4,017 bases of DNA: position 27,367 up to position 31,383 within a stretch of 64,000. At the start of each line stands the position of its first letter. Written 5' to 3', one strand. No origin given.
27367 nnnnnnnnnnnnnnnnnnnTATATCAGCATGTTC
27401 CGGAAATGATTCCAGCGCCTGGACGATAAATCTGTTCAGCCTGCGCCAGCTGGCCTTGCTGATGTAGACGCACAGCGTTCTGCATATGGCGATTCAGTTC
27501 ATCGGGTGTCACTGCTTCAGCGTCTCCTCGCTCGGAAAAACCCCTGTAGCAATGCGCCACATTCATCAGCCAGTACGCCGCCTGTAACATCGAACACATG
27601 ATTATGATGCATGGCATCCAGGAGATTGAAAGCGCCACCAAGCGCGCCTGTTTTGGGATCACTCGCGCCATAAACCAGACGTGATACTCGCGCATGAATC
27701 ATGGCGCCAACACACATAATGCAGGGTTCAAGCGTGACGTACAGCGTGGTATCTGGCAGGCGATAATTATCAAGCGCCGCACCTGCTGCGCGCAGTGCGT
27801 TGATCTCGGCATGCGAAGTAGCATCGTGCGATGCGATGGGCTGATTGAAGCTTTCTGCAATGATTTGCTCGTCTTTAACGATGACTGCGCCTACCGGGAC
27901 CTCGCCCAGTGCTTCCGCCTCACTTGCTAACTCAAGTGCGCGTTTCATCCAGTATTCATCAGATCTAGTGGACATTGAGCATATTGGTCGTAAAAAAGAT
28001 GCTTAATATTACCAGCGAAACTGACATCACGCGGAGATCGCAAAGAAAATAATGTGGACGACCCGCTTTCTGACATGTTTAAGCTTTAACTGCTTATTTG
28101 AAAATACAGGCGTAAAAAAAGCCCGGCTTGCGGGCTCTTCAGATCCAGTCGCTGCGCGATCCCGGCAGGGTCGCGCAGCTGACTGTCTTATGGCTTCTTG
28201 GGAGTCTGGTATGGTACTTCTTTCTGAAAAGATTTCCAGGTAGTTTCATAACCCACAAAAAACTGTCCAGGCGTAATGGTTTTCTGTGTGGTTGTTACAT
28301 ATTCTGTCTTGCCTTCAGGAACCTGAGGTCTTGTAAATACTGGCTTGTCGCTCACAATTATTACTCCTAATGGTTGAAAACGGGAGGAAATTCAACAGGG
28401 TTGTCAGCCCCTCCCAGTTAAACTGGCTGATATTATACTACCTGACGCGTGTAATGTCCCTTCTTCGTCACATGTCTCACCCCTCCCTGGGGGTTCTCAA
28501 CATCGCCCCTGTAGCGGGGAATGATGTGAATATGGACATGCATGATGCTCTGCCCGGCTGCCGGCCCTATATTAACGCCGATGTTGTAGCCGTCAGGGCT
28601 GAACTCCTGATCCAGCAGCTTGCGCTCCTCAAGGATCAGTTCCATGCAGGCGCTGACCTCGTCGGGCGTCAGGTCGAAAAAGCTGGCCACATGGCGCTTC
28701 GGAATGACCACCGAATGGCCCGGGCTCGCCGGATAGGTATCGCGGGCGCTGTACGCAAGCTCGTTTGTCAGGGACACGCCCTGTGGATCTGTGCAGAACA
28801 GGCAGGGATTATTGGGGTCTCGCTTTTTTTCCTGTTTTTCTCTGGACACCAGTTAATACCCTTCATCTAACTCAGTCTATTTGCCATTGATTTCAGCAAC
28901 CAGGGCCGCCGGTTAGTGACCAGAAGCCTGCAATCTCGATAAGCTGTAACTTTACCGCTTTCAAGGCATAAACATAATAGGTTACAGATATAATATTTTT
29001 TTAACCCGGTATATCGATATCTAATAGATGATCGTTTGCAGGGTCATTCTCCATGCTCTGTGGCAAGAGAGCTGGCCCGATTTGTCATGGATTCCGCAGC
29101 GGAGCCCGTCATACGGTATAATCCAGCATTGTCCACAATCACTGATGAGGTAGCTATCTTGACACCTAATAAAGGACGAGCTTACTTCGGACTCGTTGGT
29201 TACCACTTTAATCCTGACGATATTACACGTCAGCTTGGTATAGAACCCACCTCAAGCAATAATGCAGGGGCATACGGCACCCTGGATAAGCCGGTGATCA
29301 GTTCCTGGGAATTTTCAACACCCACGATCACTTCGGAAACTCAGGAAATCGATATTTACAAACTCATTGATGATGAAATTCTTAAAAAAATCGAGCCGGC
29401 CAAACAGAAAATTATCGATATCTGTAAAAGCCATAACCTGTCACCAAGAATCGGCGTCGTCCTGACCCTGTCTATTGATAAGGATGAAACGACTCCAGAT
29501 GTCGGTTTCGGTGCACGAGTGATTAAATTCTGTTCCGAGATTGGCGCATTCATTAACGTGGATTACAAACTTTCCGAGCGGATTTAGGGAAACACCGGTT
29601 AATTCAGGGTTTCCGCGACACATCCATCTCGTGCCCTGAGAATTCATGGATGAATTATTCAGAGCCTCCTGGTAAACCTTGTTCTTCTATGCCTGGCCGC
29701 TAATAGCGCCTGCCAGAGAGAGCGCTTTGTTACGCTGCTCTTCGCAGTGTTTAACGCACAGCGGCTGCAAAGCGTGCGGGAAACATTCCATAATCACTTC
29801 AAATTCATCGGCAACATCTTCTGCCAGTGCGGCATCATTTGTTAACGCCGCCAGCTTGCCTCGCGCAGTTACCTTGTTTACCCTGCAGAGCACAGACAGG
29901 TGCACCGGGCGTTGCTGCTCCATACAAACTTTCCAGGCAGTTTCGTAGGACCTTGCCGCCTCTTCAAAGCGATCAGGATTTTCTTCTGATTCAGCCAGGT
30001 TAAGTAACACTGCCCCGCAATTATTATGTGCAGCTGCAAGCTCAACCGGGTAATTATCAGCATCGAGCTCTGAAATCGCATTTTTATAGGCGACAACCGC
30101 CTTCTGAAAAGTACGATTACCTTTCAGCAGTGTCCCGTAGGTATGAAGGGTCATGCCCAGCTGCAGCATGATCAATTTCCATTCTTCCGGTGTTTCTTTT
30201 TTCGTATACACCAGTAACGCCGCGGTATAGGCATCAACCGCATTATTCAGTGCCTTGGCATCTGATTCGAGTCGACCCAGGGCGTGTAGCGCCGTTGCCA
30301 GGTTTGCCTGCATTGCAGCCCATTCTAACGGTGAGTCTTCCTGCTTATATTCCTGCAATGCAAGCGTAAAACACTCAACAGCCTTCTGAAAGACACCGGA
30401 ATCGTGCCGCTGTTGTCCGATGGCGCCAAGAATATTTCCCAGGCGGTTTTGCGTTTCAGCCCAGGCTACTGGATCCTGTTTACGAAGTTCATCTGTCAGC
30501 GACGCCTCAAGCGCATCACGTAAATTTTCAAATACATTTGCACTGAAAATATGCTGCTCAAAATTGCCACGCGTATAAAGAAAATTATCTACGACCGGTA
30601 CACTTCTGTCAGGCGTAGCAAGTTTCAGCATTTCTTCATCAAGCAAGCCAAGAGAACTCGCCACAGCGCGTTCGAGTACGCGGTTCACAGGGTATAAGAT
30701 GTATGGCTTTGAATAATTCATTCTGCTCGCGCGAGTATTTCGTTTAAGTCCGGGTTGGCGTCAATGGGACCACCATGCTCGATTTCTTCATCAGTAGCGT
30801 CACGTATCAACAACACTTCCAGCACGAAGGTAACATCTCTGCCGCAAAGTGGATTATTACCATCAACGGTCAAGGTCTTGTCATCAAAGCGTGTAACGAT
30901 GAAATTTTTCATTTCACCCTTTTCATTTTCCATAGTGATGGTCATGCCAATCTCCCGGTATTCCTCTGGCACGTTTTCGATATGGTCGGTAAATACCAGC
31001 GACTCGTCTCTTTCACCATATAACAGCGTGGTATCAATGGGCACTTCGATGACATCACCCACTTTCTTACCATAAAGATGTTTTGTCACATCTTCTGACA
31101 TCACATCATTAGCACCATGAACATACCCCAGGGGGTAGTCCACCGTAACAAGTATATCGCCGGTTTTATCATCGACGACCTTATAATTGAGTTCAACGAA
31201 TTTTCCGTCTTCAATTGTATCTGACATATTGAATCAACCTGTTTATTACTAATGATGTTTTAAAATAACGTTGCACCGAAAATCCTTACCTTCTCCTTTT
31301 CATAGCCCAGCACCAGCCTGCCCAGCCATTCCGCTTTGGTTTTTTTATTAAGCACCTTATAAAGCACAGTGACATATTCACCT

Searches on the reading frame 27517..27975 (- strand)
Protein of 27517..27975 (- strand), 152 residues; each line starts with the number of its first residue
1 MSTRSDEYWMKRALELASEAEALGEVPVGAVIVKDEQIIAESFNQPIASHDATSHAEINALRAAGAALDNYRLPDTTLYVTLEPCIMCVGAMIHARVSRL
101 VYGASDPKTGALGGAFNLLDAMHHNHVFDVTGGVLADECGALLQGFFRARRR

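Call 8: find_encoding_contigs(protein=window:27517-27975:-, flank=10000, max_places=6)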
Protein window:27517-27975:- (152 aa): no gene with exactly this product is on record in the collection.

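Call 16: search_protein_families(library=pfam, proteins=[window:27517-27975:-])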
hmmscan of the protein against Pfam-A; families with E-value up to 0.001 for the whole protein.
window:27517-27975:- (152 aa): 4 families
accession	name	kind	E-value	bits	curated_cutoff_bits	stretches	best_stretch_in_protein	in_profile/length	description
PF14437.12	MafB19-deam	-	7.1e-38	130.1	27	1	5-151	2-142/142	MafB19-like deaminase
PF00383.29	dCMP_cyt_deam_1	-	1.4e-30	105.6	25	1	4-103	2-101/102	Cytidine and deoxycytidylate deaminase zinc-binding region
PF14439.12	Bd3614-deam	-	1.5e-08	35.1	38.5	1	36-113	19-97/113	Bd3614-like deaminase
PF18750.7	SNAD4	-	0.00039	20.9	27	1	46-93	23-72/130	Secreted Novel AID/APOBEC-like Deaminase 4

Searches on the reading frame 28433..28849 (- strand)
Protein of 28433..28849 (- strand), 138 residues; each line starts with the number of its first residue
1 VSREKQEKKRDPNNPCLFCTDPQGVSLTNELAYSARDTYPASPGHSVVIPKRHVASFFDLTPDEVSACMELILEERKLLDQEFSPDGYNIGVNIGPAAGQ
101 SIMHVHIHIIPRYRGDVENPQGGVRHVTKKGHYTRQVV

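Call 16: search_protein_families(library=pfam, proteins=[window:28433-28849:-])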
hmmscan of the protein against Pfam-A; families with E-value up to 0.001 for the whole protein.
window:28433-28849:- (138 aa): 2 families
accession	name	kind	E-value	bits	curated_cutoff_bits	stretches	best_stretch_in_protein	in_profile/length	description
PF01230.28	HIT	-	7e-22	78.3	21.5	1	25-114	8-97/98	HIT domain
PF11969.13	DcpS_C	-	1.7e-11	45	24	1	22-111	13-101/114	Scavenger mRNA decapping enzyme C-term binding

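Call 21: find_encoding_contigs(protein=window:28433-28849:-, flank=10000, max_places=8)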
Protein window:28433-28849:- (138 aa): no gene with exactly this product is on record in the collection.

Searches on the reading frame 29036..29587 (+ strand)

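Call 16: search_protein_families(library=pfam, proteins=[window:29036-29587:+])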
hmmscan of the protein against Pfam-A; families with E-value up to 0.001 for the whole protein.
window:29036-29587:+ (183 aa): 1 family
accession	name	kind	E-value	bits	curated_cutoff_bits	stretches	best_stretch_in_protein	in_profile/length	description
PF14106.11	DUF4279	-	1.6e-19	70.7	25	1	55-175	2-116/116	Domain of unknown function (DUF4279)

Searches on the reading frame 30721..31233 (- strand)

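Call 52: search_protein_families(library=ncbifam, proteins=[window:30721-31233:-], max_evalue=0.00001)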
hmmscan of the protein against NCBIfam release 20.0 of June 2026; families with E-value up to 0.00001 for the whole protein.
window:30721-31233:- (171 aa): 2 families
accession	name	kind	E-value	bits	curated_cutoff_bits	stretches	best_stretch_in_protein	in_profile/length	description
NF008008.0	PRK10737.1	equivalog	6.8e-17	62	174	1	29-155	26-151/196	peptidylprolyl isomerase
NF011676.0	PRK15095.1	equivalog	4.5e-09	36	125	1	42-150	41-150/156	FKBP-type peptidyl-prolyl cis-trans isomerase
